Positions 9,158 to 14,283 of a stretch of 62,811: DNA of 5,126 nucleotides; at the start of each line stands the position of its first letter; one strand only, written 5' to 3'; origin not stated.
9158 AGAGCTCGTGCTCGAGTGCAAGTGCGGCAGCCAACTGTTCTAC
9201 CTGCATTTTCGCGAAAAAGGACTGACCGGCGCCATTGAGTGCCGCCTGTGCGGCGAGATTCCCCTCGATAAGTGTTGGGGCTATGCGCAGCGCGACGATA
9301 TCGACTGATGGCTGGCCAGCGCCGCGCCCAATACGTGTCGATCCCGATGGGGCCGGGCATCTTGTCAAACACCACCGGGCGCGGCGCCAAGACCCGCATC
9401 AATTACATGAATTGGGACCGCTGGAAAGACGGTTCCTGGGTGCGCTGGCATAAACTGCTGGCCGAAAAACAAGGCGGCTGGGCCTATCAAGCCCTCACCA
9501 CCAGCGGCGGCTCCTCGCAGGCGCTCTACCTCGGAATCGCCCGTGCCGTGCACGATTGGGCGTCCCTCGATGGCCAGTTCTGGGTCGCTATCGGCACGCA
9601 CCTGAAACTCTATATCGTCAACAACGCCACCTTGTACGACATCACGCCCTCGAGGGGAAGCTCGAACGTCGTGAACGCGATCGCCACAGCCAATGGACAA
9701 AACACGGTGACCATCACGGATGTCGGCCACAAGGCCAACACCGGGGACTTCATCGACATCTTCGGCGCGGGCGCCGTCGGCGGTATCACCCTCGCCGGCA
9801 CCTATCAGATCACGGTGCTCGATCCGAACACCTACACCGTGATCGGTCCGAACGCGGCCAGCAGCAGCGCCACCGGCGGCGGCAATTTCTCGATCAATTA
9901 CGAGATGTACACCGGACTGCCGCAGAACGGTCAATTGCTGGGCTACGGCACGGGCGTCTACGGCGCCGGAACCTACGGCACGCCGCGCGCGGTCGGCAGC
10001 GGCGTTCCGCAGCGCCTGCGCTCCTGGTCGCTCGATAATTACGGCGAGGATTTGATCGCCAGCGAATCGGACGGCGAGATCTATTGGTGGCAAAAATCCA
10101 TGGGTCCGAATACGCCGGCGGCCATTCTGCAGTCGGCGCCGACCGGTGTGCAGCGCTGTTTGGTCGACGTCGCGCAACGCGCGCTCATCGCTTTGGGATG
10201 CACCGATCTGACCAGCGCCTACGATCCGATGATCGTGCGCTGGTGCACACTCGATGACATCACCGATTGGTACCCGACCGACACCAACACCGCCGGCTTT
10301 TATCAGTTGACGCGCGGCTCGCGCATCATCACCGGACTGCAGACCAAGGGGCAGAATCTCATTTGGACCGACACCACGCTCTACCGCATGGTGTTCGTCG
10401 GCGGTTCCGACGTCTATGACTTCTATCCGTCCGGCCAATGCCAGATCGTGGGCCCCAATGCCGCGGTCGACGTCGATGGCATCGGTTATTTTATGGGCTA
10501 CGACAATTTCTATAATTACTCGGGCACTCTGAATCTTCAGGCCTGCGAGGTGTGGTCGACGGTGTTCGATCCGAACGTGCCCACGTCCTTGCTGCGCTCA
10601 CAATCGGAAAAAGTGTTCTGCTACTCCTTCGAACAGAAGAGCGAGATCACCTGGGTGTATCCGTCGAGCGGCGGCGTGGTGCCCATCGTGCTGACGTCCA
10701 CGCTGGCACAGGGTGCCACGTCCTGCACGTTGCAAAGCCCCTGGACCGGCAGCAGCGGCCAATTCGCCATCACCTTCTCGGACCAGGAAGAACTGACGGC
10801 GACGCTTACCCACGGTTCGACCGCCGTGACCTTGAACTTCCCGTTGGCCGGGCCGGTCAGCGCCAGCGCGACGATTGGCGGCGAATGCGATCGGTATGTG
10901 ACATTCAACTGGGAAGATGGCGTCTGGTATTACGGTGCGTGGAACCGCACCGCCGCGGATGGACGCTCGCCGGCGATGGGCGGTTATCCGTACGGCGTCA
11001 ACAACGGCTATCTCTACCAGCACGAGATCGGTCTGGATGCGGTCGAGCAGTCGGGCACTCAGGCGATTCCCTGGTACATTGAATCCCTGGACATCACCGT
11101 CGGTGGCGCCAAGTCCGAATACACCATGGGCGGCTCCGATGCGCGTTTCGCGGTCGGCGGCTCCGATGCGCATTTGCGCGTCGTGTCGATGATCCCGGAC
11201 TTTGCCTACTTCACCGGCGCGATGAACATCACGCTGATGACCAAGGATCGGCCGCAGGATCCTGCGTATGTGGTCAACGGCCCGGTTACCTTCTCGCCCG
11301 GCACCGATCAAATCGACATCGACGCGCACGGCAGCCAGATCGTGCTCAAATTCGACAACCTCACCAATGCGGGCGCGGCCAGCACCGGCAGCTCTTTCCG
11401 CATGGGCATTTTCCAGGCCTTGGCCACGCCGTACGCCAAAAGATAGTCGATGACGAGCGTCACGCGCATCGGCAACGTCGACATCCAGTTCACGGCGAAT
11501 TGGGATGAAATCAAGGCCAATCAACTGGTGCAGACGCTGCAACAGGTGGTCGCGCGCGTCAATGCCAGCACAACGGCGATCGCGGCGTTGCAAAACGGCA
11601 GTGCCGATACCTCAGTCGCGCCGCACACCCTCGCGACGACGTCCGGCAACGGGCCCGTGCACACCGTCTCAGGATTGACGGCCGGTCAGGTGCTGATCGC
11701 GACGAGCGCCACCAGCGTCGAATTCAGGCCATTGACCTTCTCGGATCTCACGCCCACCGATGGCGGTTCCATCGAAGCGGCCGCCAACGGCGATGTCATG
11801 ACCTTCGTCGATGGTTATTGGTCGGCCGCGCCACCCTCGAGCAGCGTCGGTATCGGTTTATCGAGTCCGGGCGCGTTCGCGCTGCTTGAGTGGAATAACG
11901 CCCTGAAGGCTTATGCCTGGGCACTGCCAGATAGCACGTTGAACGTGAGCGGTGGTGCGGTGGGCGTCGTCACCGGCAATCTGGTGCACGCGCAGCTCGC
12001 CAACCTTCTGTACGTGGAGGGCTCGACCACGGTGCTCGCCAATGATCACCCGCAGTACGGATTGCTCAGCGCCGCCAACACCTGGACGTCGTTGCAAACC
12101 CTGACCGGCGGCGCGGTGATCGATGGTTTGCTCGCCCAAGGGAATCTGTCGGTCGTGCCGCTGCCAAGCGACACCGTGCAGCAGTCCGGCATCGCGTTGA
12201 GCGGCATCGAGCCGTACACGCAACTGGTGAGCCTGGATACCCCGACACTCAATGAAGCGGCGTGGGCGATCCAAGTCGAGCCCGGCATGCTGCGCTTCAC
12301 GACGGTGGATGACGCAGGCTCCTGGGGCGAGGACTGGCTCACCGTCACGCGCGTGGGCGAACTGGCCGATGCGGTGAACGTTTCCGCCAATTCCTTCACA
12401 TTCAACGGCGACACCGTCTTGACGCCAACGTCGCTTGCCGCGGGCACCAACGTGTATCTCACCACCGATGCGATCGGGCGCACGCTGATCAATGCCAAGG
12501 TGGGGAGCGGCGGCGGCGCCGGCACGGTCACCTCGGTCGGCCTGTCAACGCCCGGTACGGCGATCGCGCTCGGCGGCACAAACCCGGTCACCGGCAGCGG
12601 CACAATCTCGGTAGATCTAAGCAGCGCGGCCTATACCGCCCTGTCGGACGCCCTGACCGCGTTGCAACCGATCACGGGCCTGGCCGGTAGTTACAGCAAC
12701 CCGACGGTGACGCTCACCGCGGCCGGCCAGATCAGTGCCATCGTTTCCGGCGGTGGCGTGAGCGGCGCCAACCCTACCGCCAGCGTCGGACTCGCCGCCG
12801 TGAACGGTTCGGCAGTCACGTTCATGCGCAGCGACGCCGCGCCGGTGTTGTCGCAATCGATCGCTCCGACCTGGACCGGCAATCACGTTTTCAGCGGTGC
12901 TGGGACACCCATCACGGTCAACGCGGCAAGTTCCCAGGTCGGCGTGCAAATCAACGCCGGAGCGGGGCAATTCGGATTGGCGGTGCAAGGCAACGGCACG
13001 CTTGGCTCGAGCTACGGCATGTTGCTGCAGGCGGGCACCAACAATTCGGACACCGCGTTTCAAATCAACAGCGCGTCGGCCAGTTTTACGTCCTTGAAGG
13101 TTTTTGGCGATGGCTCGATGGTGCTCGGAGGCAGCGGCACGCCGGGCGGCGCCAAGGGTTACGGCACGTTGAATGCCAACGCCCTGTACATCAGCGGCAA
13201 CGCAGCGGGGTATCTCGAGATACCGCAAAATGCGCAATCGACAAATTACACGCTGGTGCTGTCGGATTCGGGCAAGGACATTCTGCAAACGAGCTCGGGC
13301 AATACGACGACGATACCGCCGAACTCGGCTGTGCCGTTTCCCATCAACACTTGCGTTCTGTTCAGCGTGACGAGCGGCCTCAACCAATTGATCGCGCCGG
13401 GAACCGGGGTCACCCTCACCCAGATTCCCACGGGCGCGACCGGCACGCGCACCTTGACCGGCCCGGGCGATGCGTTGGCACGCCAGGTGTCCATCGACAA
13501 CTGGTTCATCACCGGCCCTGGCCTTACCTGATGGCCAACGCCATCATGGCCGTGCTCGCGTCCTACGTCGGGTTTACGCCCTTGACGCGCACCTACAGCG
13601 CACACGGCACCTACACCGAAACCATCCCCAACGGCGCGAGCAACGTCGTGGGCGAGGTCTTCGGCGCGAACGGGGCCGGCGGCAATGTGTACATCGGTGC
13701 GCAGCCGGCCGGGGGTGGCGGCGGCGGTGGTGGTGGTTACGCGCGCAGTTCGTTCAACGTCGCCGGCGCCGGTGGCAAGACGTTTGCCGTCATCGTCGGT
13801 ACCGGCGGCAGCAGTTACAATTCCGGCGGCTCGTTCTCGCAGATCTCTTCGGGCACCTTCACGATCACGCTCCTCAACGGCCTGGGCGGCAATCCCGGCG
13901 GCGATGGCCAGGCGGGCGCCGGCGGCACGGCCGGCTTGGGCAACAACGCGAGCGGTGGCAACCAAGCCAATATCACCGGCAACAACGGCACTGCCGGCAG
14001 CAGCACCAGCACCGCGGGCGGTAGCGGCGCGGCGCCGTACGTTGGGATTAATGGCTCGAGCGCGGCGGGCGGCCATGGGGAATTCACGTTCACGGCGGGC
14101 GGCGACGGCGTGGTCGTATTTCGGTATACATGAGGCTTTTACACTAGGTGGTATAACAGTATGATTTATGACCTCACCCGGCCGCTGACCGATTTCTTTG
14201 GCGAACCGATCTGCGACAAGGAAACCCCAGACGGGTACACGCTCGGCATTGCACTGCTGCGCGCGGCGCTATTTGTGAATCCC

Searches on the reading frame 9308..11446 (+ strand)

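Call 13: search_protein_families(library=phrogs, proteins=[window:9308-11446:+], max_evalue=0.01)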
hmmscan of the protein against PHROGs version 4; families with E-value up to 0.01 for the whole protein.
window:9308-11446:+ (712 aa): 1 family
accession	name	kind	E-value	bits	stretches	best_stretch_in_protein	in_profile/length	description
phrog_3287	-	head and packaging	9.3e-45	154.4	1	29-456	18-325/524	virion structural protein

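Call 14: search_protein_families(library=pfam, proteins=[window:9308-11446:+], max_evalue=0.01)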
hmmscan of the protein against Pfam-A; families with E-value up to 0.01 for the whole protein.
window:9308-11446:+ (712 aa): 0 families

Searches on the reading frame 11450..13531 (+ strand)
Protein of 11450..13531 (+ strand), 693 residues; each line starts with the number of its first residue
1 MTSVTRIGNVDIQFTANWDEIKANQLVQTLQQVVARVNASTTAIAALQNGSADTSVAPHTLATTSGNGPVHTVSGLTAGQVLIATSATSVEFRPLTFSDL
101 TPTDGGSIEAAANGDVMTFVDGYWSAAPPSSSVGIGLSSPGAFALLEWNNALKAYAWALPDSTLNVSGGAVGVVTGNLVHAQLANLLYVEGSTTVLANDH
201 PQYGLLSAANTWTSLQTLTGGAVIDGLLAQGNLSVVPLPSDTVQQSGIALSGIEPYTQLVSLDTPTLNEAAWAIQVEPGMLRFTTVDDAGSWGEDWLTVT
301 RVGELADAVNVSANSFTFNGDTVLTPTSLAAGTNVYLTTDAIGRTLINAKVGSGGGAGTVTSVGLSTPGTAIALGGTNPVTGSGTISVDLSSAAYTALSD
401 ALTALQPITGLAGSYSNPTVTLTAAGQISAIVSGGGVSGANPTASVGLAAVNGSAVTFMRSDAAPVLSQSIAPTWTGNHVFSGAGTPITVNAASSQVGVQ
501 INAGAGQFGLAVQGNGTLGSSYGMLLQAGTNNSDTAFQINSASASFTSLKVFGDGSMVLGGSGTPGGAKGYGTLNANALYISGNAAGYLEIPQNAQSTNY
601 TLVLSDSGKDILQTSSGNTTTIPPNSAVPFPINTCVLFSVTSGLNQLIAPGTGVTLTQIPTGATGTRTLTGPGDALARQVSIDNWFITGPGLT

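Call 13: search_protein_families(library=phrogs, proteins=[window:11450-13531:+], max_evalue=0.01)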
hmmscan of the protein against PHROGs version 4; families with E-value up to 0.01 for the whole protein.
window:11450-13531:+ (693 aa): 0 families

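Call 14: search_protein_families(library=pfam, proteins=[window:11450-13531:+], max_evalue=0.01)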
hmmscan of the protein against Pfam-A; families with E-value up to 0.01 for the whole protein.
window:11450-13531:+ (693 aa): 0 families

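Call 22: find_related_loci(query=window:11450-13531:+, collection=viral_contigs, flank=10000)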
Query window:11450-13531:+ (693 aa) in viral_contigs; peptide patterns used: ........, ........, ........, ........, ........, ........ (x = any residue, [..] = any of these).
9 stretches matched a pattern; 4 encode a relative of the query (tblastn E <= 1e-3); 4 distinct loci.
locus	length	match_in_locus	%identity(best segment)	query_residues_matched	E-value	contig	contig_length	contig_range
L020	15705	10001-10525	44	430-572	3e-19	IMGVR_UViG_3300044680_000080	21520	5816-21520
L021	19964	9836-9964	79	440-482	2e-14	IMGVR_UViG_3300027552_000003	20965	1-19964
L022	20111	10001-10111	65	438-474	1e-8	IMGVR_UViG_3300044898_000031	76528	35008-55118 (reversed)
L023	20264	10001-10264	44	376-467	2e-8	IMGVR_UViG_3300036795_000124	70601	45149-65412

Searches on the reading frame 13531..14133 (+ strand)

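Call 11: search_protein_families(library=phrogs, proteins=[window:13531-14133:+], max_evalue=0.01)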
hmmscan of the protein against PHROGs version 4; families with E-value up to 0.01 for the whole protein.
window:13531-14133:+ (200 aa): 1 family
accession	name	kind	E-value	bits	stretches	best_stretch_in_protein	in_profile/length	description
phrog_754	-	tail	0.0034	18.1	1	13-183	46-228/325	minor tail protein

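Call 12: search_protein_families(library=pfam, proteins=[window:13531-14133:+], max_evalue=0.01)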
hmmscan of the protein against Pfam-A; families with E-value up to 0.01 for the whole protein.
window:13531-14133:+ (200 aa): 1 family
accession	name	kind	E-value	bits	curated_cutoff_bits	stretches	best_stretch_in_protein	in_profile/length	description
PF21722.4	Gly_rich_2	-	0.00053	20.5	24.3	1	25-192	3-167/226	Glycine-rich domain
